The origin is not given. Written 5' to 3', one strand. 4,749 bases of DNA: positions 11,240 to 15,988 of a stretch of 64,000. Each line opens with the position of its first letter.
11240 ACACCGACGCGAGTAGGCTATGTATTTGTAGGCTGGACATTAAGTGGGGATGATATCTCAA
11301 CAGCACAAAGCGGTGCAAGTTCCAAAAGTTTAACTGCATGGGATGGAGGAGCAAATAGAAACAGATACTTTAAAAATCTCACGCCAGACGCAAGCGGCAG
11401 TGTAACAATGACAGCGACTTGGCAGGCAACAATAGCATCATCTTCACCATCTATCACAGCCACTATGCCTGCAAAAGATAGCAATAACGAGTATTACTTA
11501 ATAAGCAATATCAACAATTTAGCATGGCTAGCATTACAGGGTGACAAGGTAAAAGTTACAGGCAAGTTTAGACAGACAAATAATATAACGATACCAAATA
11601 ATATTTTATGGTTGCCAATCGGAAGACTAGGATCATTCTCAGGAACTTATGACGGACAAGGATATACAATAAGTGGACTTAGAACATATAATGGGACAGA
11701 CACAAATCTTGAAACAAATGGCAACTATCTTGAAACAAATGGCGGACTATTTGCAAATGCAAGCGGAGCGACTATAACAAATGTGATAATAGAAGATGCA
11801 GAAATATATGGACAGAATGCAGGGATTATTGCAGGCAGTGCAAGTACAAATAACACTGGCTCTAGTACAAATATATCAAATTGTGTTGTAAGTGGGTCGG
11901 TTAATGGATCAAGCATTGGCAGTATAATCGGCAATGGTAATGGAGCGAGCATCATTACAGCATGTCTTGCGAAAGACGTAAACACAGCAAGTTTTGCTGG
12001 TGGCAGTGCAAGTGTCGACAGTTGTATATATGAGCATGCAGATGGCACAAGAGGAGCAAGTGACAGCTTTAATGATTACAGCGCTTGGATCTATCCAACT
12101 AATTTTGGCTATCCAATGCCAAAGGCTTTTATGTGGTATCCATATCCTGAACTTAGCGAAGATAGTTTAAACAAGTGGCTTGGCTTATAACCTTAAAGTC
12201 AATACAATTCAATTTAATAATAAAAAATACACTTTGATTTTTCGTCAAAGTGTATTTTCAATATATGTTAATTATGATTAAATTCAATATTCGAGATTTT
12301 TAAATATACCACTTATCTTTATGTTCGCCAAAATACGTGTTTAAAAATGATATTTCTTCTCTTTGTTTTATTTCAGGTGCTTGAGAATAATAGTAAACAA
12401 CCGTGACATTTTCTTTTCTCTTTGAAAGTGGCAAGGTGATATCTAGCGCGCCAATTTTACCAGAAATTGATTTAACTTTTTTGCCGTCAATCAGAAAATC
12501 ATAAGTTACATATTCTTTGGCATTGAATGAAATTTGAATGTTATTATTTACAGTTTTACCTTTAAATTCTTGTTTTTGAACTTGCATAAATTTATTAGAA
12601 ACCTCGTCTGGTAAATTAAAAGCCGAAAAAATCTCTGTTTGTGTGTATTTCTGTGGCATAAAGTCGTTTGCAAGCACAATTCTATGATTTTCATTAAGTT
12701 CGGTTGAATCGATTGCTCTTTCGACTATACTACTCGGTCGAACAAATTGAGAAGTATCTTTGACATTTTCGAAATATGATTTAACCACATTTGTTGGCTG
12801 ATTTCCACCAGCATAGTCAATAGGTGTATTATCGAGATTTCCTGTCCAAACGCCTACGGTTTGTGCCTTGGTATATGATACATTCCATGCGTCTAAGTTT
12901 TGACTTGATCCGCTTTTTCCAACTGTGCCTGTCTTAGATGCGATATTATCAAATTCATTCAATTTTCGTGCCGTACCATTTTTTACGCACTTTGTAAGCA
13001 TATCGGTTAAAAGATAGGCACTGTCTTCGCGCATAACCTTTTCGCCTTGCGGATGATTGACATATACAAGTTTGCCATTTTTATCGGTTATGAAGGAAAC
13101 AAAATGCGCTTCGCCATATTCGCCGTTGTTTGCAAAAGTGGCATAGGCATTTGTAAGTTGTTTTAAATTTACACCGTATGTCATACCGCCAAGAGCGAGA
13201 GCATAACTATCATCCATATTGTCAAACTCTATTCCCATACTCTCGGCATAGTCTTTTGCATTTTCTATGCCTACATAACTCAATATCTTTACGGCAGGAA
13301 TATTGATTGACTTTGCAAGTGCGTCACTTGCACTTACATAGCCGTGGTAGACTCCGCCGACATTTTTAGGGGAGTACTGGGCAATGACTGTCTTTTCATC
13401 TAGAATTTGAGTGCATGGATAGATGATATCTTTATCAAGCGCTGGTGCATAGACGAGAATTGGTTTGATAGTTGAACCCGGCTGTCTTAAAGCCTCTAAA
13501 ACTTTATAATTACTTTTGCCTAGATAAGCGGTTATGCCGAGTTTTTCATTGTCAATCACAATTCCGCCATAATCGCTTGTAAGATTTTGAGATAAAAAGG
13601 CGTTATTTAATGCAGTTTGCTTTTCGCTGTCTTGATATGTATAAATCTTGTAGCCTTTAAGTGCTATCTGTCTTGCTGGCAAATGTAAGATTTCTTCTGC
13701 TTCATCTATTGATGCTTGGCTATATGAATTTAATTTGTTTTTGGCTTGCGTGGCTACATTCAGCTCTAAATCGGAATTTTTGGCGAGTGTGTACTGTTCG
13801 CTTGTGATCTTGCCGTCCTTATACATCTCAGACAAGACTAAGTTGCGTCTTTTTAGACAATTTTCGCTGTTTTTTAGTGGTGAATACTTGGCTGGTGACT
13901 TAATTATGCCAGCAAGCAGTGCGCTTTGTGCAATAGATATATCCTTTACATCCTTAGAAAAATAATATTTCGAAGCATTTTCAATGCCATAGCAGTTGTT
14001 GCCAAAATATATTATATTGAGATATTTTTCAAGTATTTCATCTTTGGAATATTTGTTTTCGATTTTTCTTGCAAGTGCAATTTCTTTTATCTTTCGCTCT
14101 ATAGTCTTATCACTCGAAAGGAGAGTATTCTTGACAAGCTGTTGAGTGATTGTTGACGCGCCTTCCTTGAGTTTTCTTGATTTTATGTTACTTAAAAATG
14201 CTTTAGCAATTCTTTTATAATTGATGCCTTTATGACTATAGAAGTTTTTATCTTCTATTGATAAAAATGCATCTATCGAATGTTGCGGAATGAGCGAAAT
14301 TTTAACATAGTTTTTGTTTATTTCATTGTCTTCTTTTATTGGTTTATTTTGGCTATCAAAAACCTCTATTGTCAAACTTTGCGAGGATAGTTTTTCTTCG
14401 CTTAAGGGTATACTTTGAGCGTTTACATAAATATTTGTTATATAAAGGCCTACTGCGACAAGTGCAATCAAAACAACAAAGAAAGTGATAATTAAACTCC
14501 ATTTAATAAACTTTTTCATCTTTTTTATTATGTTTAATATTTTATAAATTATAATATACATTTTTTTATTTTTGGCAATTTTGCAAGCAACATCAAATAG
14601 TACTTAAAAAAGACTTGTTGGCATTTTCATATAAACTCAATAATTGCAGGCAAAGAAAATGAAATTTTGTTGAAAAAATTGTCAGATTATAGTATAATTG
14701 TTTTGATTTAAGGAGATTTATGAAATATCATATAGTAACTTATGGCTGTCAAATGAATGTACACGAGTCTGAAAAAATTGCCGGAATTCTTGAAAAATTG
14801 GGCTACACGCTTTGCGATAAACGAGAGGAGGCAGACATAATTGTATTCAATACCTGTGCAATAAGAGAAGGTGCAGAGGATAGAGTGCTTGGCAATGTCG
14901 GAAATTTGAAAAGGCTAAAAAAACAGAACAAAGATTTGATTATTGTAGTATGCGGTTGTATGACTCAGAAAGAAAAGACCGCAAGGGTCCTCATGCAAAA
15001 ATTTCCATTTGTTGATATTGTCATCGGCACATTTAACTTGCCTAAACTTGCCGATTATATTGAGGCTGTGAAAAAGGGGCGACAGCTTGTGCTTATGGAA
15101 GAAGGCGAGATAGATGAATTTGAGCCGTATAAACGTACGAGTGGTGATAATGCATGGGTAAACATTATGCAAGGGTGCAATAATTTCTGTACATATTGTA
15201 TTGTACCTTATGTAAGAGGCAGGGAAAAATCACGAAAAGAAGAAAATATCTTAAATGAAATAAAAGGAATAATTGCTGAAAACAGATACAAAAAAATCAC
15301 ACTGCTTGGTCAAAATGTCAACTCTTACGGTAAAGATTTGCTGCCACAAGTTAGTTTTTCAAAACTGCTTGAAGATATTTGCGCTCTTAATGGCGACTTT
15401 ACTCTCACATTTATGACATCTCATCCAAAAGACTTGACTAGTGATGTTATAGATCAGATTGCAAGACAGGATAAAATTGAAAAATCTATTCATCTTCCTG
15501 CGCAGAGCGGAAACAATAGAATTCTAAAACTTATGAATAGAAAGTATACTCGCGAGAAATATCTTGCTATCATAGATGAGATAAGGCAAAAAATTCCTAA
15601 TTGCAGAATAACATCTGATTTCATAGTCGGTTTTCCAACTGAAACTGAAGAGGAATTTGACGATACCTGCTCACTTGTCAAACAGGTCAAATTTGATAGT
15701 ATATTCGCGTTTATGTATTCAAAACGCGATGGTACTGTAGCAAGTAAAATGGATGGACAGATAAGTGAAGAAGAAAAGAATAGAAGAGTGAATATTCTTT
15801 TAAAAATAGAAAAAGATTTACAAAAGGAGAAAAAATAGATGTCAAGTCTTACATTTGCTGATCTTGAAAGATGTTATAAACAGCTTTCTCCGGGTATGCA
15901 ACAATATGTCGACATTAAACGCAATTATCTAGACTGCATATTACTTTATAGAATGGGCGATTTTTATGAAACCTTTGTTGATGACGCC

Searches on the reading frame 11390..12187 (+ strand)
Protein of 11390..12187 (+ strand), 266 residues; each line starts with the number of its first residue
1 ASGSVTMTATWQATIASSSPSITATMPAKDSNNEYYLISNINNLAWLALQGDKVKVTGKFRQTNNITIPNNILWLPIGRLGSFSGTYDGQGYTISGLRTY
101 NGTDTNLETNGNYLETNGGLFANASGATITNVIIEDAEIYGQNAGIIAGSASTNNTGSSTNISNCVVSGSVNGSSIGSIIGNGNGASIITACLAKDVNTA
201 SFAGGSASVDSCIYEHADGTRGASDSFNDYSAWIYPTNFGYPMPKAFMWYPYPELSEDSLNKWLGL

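Call 27: find_related_loci(query=A2, collection=genome_contigs, flank=6000)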
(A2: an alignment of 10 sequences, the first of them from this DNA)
Query A2 (255 aa) in genome_contigs; peptide patterns used: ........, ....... (x = any residue, [..] = any of these).
73 stretches matched a pattern; 2 encode a relative of the query (tblastn E <= 1e-3); 2 distinct loci.
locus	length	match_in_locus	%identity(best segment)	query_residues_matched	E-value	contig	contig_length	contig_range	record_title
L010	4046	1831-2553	81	1-253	4e-130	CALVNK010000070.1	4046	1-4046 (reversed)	MAG: uncultured Clostridia bacterium isolate BRZ_B__bin17 genome assembly, contig: BRZ_B__NODE_28997_length_4046_cov_6.8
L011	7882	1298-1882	73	49-253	6e-90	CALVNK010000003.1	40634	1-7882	MAG: uncultured Clostridia bacterium isolate BRZ_B__bin17 genome assembly, contig: BRZ_B__NODE_1288_length_40634_cov_5.1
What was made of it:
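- On Multigene variable surface-protein family with a shared switch cassette (Vlp-like): Two family members occur in one MAG, CALVNK01 (call 27).
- Tried and rejected: The organism stays 'uncultured Clostridia bacterium', the record title from call 27.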

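Call 32: find_related_loci(query=A2, collection=metagenome_contigs, flank=5000)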
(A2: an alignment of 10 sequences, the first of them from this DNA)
Query A2 (255 aa) in metagenome_contigs; peptide patterns used: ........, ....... (x = any residue, [..] = any of these).
344 stretches matched a pattern; 1 encode a relative of the query (tblastn E <= 1e-3); 1 distinct loci.
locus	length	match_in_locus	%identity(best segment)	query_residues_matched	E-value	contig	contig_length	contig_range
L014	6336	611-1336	82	1-255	4e-133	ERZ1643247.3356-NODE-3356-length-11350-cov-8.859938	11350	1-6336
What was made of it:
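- Tried and rejected: These were two loci in one GTDB MAG (L010, L011; call 27) and one JGI locus (L014; call 32).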

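Call 43: search_protein_families(library=pfam, proteins=[window:11390-12187:+], max_evalue=5)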
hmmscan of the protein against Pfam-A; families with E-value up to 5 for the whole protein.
window:11390-12187:+ (266 aa): 0 families

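Call 60: predict_structure(alignment_id=A2)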
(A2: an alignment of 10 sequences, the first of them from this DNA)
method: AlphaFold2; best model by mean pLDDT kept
length: 255 residues; sequences in the alignment: 10
mean_pLDDT: 57.6   pTM: 0.60
mean pLDDT of the five models: 57.6, 50.6, 47.6, 45.4, 42.0
residues with pLDDT >= 90: 14; 70-90: 55; 50-70: 92; < 50: 94
segments of 3 or more residues with pLDDT < 50: 1-9, 64-69, 91-105, 163-166, 171-176, 210-245, 248-255
pLDDT, mean of each block of 10 residues (from residue 1): 41 86 90 74 72 81 50 78 71 41 48 73 69 57 57 65 51 47 51 52 53 39 27 32 45 44
secondary structure, 60 per line:
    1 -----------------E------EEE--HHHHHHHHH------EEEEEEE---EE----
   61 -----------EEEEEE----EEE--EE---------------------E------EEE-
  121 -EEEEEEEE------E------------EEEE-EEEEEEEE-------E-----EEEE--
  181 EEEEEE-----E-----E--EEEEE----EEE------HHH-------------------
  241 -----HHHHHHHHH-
elements in order: E25-27 H30-38 E45-51 E72-77 E82-84 E117-119 E122-129 E149-152 E154-161 E175-178 E181-186 E201-205 E210-212 H246-254

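Call 64: fold_search(model_id=the predicted structure, library=pdb)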
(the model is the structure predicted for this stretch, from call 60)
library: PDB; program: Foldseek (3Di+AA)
matches with E <= 10: 56; with E <= 0.001: 0
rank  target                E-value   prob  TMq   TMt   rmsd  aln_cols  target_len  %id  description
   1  3n6z                  2.1e-02  1.00  0.44  0.34   6.0       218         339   20  Crystal structure of a putative immunoglobulin A1 protease (BACOVA_03286) from Bacteroides ovatus at 1.30 A resolution (released 2010-07-21)
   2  4mr0_A                4.1e-01  0.06  0.15  0.10  16.2       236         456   11  Crystal structure of PfbA, a surface adhesin of Streptococcus pneumoniae (released 2014-02-05)
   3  5olq_A                4.8e-01  0.11  0.17  0.12  14.3       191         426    8  Rhamnogalacturonan lyase (released 2017-11-29)
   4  5nxk_A                5.0e-01  0.20  0.23  0.20  10.6       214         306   17  L. reuteri 53608 SRRP (released 2018-03-21)
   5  5nxk_C                7.5e-01  0.12  0.20  0.17  15.2       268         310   13  L. reuteri 53608 SRRP (released 2018-03-21)
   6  1vbl                  1.1e+00  0.11  0.24  0.17  11.5       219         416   12  Structure of the thermostable pectate lyase PL 47 (released 2005-04-19)
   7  7xz8                  1.4e+00  0.09  0.24  0.15  10.1       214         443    9  Mutant (K141A) of the N-terminal domain of fucoidan lyase FdlA (released 2022-09-28)
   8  2ntb_A                1.7e+00  0.04  0.16  0.13  12.7       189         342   10  Crystal structure of pectin methylesterase in complex with hexasaccharide V (released 2007-09-18)
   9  1jta                  1.8e+00  0.04  0.19  0.16  13.0       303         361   12  Crystal Structure of Pectate Lyase A (C2 form) (released 2002-06-19)
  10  5olq_C                1.8e+00  0.03  0.13  0.09  15.3       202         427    7  Rhamnogalacturonan lyase (released 2017-11-29)
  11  5olr_C                1.9e+00  0.03  0.14  0.10  15.1       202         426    8  Rhamnogalacturonan lyase (released 2017-11-29)
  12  7xzf_A                2.0e+00  0.09  0.25  0.17   8.2       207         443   11  Wild type of the N-terminal domain of fucoidan lyase FdlA (released 2022-09-28)
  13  3zsc_A                2.3e+00  0.03  0.16  0.14  15.0       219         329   11  Catalytic function and substrate recognition of the pectate lyase from Thermotoga maritima (released 2012-07-11)
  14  7jgj_A                2.4e+00  0.20  0.32  0.08   7.6       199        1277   14  IgA1 Protease in complex with neutralizing mAb (released 2020-12-09)
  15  1k8f_A                2.4e+00  0.04  0.18  0.22  10.3       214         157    8  CRYSTAL STRUCTURE OF THE HUMAN C-TERMINAL CAP1-ADENYLYL CYCLASE ASSOCIATED PROTEIN (released 2003-07-01)
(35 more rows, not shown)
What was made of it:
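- Checked: A low-confidence model of the C-terminal domain best matches the beta-helix of 3n6z, a 'putative IgA1 protease' (E = 0.02; calls 60, 64).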

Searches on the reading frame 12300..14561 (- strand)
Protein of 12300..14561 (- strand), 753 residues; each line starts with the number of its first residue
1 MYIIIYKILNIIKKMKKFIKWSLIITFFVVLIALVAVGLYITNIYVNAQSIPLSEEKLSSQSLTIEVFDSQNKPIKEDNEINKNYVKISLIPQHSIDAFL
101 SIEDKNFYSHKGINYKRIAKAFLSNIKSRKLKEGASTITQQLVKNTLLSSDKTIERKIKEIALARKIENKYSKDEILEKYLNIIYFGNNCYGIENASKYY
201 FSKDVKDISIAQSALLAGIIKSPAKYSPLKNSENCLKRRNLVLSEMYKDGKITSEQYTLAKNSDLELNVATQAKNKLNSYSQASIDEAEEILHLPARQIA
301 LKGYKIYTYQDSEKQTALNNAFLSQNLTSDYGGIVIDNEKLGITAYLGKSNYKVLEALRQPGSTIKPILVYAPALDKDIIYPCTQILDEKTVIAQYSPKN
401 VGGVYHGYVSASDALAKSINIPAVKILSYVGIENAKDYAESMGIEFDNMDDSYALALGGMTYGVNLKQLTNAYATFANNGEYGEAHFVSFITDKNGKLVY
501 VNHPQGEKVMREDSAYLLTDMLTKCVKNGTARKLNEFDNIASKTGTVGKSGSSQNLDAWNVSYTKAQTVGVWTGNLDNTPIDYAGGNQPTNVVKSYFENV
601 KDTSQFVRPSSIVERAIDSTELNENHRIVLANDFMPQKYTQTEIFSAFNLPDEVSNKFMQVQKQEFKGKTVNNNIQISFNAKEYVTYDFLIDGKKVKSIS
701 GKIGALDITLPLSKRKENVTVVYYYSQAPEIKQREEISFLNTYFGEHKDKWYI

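Call 6: search_protein_families(library=pfam, proteins=[window:12300-14561:-])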
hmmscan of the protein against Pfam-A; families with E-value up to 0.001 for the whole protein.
window:12300-14561:- (753 aa): 2 families
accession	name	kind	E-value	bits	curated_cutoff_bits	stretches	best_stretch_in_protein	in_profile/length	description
PF00912.28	Transgly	-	2.2e-66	223.1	27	1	75-246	5-177/178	Transglycosylase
PF00905.27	Transpeptidase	-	6.8e-24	85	22.1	1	343-595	13-296/299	Penicillin binding protein transpeptidase domain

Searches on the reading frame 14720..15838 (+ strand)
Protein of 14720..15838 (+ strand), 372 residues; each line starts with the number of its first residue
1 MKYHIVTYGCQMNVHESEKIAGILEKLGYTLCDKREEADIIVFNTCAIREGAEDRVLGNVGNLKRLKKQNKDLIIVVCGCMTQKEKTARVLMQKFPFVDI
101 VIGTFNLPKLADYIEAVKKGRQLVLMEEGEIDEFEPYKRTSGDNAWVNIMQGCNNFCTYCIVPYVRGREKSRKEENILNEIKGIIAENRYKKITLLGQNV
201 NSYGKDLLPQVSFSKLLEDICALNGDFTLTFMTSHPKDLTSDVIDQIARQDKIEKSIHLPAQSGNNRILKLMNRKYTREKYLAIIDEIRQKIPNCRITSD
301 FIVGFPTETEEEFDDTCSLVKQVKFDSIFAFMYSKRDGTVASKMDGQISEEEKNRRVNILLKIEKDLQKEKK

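Call 68: search_protein_families(library=pfam, proteins=[window:14720-15838:+], max_evalue=0.00001)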
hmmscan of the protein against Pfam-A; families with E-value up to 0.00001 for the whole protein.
window:14720-15838:+ (372 aa): 2 families
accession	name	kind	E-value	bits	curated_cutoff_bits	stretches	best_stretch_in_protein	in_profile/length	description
PF00919.26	UPF0004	-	2.4e-30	104.9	27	1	2-103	1-98/98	Uncharacterized protein family UPF0004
PF04055.27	Radical_SAM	-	1.9e-28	100.1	29.5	1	147-319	1-165/166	Radical SAM superfamily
